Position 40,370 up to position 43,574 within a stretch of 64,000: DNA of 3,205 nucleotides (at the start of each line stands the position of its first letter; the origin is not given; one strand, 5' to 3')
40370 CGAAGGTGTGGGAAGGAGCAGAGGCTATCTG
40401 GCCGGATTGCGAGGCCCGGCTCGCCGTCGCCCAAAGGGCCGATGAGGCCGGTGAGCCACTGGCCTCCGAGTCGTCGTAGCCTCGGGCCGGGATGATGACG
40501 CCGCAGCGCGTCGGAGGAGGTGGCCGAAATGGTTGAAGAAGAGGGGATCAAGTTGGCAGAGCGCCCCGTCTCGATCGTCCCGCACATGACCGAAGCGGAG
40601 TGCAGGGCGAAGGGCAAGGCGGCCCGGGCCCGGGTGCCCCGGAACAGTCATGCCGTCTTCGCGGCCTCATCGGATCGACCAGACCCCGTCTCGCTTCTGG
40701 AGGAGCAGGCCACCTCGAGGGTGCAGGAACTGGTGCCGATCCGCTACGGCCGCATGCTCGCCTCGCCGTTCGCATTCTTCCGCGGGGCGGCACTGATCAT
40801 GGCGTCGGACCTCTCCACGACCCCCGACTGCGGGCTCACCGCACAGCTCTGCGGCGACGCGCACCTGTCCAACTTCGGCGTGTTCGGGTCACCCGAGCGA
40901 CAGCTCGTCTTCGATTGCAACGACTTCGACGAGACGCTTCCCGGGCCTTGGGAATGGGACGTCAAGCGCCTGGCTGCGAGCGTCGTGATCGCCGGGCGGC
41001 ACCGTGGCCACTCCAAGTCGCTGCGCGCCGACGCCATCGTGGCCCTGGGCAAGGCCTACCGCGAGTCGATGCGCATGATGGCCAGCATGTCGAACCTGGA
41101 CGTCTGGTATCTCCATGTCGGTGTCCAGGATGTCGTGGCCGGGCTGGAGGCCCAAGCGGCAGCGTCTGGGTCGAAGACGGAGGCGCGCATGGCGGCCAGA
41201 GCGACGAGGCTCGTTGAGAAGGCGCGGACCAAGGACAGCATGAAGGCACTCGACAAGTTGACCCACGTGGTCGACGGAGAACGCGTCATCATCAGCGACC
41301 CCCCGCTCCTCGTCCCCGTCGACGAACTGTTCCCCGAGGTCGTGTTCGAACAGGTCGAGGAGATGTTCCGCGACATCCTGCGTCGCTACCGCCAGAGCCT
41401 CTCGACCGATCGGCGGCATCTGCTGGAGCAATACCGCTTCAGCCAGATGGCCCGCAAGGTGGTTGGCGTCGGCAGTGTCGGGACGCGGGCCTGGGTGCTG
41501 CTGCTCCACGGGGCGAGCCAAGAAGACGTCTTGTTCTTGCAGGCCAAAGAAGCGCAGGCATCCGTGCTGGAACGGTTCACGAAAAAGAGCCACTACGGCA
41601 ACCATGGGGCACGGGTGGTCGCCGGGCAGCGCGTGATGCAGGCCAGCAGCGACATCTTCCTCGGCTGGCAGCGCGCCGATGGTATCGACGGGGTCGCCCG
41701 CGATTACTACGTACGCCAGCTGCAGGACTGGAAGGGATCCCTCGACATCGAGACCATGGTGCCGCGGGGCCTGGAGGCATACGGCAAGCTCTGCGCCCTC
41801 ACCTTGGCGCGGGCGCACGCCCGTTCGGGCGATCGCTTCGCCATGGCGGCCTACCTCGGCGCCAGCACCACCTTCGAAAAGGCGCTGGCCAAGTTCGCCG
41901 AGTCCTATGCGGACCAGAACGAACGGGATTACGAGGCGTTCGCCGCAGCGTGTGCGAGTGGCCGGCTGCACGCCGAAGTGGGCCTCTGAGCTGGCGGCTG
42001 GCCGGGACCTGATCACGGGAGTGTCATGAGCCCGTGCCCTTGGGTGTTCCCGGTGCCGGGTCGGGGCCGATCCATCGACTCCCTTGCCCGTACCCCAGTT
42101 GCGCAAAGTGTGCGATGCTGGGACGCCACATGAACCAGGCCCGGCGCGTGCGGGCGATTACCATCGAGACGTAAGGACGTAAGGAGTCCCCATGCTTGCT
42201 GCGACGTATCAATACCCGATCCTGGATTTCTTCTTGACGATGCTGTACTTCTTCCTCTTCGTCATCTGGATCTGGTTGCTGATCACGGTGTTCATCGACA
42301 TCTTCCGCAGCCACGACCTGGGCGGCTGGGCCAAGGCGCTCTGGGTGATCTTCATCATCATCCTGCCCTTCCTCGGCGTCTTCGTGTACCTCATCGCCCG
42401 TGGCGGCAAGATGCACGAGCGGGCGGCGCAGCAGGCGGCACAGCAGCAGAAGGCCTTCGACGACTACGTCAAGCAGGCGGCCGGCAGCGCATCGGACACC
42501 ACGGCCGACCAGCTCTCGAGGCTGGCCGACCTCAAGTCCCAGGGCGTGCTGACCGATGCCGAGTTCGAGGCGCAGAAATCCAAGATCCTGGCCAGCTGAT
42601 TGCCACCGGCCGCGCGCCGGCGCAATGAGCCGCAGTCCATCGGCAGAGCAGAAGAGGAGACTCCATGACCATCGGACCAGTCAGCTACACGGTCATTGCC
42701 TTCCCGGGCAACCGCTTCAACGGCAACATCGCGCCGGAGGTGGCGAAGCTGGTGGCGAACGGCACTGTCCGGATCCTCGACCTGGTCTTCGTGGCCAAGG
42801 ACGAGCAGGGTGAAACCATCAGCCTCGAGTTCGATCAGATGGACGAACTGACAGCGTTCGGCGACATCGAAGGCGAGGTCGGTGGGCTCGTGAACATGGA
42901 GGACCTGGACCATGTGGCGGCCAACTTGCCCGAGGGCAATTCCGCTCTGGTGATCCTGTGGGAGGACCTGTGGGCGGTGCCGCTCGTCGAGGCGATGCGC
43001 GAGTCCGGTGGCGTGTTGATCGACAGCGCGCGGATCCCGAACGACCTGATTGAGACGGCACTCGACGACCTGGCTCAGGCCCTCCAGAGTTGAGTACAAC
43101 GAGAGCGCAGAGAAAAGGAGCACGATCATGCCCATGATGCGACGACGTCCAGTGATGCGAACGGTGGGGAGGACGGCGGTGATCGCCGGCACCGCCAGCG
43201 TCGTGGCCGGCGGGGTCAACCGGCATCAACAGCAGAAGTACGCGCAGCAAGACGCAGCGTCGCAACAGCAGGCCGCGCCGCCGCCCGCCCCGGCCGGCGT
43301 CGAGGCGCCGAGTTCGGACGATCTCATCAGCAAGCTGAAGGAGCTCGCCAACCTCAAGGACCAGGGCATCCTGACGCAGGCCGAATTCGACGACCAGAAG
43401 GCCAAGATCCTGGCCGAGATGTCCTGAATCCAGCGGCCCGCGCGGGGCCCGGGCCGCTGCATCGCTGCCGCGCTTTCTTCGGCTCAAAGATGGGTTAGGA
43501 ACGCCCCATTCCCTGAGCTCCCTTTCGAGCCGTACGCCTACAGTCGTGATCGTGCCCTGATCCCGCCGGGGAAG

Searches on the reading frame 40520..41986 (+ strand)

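Call 42: search_protein_families(library=pfam, proteins=[window:40520-41986:+], max_evalue=0.0001)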
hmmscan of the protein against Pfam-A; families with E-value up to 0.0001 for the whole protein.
window:40520-41986:+ (489 aa): 1 family
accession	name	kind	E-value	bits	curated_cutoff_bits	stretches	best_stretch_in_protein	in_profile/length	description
PF10009.15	DUF2252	-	5.1e-140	467.4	22.3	1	67-476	1-391/392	Uncharacterized protein conserved in bacteria (DUF2252)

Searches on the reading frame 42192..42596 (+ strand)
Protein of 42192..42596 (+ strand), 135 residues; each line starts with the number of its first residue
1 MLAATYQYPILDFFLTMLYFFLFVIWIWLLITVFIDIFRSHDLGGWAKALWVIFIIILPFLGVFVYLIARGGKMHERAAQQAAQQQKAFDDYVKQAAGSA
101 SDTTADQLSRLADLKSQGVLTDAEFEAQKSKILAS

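Call 42: search_protein_families(library=pfam, proteins=[window:42192-42596:+], max_evalue=0.0001)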
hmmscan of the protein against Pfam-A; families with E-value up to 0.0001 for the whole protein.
window:42192-42596:+ (135 aa): 2 families
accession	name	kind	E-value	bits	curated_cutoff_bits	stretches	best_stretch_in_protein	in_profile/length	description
PF09851.14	SHOCT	-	4.9e-08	32.9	27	1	106-133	1-28/28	Short C-terminal domain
PF13396.11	PLDc_N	-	3.7e-06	27.2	23.3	1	24-70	1-41/42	Phospholipase_D-nuclease N-terminal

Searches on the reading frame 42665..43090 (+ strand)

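Call 42: search_protein_families(library=pfam, proteins=[window:42665-43090:+], max_evalue=0.0001)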
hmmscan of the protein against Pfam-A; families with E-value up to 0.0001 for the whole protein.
window:42665-43090:+ (142 aa): 1 family
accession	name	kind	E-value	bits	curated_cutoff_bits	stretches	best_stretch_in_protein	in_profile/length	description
PF19850.4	DUF6325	-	1.2e-15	58.3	23.4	1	3-137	2-136/141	Family of unknown function (DUF6325)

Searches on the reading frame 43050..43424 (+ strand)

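Call 42: search_protein_families(library=pfam, proteins=[window:43050-43424:+], max_evalue=0.0001)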
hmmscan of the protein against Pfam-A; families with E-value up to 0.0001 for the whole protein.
window:43050-43424:+ (125 aa): 1 family
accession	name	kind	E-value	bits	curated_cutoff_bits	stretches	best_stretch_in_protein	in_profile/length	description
PF09851.14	SHOCT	-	3.2e-08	33.5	27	1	95-121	2-28/28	Short C-terminal domain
